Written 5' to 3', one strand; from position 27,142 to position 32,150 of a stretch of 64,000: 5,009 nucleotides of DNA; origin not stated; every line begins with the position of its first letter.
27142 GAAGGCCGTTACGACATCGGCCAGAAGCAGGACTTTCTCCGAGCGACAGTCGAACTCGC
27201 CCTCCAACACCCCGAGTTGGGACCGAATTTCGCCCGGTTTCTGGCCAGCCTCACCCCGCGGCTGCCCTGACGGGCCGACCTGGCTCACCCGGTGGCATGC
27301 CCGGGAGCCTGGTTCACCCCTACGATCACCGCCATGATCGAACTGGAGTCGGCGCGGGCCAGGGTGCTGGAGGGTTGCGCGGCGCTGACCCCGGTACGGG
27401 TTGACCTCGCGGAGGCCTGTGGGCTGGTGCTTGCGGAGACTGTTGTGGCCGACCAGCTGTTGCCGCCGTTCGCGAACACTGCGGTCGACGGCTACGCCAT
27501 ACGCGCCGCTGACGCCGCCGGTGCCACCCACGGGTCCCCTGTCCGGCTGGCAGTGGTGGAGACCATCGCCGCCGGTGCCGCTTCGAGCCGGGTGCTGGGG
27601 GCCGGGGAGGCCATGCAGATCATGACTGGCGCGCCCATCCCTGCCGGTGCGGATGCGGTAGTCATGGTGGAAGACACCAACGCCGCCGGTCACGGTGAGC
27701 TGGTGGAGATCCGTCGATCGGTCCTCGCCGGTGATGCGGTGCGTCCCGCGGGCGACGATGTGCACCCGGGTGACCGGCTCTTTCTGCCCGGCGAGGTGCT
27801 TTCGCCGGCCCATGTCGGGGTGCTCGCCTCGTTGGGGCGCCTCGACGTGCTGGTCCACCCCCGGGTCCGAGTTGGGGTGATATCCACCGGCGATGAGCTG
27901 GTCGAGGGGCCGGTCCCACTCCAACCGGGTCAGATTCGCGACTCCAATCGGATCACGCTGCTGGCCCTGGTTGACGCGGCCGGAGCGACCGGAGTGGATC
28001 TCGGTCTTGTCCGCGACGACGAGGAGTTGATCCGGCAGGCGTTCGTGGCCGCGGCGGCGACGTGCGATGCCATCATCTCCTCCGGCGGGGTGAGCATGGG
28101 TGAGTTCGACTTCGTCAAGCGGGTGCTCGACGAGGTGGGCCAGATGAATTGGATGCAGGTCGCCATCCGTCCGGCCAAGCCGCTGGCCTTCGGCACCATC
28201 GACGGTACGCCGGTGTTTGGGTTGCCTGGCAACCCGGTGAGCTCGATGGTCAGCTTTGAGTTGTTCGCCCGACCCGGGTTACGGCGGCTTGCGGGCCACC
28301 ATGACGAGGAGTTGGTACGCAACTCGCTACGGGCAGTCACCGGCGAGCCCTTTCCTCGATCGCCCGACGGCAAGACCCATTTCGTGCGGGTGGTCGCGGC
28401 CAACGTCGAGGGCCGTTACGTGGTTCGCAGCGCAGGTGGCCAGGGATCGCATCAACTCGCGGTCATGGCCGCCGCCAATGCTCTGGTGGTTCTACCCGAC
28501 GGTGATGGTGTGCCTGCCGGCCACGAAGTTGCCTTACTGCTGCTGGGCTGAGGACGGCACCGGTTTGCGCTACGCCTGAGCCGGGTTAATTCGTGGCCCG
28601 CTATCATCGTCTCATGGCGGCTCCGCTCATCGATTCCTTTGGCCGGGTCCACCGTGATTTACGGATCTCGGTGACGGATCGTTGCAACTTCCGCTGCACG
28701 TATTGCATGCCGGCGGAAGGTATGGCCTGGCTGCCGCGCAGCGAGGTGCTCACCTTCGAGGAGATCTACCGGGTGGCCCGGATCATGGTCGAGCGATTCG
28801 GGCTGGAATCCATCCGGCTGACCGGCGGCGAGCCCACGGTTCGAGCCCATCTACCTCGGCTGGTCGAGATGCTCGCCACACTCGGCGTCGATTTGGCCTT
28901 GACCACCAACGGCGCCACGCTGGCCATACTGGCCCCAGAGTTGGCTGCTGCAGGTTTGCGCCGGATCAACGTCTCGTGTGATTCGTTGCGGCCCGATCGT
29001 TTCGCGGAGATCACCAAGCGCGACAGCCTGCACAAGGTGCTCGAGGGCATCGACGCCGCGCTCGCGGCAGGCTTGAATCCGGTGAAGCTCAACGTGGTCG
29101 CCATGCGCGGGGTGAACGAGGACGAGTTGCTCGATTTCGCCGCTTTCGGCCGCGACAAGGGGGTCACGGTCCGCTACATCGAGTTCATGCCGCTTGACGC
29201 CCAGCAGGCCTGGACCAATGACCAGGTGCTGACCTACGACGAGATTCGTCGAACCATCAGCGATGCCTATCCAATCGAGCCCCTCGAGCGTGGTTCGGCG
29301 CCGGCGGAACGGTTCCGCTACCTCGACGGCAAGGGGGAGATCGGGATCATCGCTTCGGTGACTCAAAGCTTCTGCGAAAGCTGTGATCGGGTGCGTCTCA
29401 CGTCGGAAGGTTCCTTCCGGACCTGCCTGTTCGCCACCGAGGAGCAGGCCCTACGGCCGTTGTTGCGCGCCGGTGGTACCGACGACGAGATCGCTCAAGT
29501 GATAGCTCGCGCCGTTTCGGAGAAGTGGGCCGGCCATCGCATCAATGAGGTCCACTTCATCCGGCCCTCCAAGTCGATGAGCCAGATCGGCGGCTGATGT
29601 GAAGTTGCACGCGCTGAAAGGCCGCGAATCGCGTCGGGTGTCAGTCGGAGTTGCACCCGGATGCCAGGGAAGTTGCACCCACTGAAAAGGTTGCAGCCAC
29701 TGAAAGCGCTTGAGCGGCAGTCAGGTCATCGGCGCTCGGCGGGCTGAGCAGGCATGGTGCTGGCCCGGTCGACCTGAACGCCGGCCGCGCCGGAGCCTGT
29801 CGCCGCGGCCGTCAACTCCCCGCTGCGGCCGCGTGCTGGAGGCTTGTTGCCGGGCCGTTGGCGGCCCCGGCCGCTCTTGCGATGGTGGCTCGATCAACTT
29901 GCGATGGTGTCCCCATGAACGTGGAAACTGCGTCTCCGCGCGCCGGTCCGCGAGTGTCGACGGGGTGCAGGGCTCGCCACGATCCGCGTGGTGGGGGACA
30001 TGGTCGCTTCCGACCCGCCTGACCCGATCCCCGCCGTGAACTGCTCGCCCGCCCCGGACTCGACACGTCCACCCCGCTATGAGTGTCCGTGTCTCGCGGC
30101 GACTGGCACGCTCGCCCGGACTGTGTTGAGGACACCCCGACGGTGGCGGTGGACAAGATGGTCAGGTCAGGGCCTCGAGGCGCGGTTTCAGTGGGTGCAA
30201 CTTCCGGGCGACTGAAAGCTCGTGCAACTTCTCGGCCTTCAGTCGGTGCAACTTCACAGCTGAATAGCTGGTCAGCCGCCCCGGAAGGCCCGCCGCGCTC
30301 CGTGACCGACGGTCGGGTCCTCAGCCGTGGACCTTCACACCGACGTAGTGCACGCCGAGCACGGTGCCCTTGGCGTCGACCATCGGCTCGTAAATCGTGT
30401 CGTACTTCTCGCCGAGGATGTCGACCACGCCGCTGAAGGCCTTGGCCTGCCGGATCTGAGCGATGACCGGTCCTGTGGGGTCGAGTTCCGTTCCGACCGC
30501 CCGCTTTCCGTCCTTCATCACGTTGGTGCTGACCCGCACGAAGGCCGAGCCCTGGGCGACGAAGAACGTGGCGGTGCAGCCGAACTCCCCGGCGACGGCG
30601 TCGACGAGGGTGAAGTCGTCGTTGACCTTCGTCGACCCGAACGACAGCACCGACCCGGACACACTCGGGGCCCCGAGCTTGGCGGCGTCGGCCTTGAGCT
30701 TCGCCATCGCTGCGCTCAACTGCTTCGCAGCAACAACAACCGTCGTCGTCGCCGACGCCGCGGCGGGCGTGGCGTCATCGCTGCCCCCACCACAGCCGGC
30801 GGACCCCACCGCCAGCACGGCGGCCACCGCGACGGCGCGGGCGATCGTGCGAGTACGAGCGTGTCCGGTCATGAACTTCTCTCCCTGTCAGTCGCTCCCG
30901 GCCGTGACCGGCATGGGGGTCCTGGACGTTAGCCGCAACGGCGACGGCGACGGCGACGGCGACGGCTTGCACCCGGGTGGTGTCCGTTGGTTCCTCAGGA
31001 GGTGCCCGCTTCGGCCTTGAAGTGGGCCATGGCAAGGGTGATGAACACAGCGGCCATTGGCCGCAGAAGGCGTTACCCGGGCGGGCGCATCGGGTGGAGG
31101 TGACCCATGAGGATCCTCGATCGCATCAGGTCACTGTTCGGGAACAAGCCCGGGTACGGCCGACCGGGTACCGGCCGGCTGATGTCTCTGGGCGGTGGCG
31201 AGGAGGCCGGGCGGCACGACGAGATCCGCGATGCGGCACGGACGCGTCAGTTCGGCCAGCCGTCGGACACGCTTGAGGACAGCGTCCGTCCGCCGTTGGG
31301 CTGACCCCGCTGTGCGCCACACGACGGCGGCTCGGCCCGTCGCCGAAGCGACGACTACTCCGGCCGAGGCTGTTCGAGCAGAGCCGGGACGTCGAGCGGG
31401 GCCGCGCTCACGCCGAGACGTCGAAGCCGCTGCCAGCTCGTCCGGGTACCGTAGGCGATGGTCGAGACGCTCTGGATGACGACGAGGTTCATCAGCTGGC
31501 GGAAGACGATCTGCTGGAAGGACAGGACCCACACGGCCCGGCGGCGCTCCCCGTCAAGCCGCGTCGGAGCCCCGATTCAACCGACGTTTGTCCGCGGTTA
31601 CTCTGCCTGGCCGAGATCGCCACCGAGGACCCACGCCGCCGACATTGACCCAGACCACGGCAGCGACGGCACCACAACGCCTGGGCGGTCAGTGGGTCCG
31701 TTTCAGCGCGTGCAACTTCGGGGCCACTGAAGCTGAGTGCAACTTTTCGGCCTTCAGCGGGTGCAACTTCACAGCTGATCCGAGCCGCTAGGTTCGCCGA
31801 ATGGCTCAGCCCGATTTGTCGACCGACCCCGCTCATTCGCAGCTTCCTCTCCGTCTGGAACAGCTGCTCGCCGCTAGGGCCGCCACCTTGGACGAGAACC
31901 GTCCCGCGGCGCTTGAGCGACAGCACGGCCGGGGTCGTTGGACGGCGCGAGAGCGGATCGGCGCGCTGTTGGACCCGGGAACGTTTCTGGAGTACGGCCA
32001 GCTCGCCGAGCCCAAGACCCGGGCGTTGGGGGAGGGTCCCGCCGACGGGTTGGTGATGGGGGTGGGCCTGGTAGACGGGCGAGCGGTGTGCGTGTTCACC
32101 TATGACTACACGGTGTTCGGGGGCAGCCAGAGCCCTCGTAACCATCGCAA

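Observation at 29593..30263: Copies A and B (and A and C) form transposon-like inverted termini flanked by identical GCTGA pentamers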

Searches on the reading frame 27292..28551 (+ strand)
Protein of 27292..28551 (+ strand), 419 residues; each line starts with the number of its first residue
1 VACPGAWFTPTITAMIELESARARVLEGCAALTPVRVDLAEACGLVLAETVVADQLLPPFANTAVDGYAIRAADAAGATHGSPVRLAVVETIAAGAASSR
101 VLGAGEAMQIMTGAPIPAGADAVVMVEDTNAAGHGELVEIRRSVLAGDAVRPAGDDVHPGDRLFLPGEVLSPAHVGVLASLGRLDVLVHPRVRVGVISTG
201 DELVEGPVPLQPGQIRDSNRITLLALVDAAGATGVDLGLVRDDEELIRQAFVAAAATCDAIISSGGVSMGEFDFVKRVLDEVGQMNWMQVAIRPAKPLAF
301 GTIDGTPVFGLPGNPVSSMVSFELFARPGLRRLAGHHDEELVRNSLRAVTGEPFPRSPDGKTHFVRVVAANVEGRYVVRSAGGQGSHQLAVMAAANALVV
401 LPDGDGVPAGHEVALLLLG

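Call 7: search_protein_families(library=pfam, proteins=[window:27292-28551:+], max_evalue=0.01)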
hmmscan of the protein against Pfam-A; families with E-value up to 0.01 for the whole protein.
window:27292-28551:+ (419 aa): 3 families
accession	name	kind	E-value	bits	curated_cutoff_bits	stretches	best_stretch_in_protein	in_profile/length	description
PF03453.22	MoeA_N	-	1.1e-42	145.9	30.8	1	16-182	1-160/160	MoeA N-terminal region (domain I and II)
PF00994.29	MoCF_biosynth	-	6.4e-31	107.4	26.6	1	195-331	1-143/144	Probable molybdopterin binding domain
PF03454.20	MoeA_C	-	1.5e-14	54.4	22.1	1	356-418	9-72/72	MoeA C-terminal region (domain IV)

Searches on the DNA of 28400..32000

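Call 71: search_rna_families(source=window, start=28400, end=32000, threshold=evalue, max_evalue=1)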
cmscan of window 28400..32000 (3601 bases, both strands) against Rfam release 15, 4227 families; matches with E-value up to 1: 0.
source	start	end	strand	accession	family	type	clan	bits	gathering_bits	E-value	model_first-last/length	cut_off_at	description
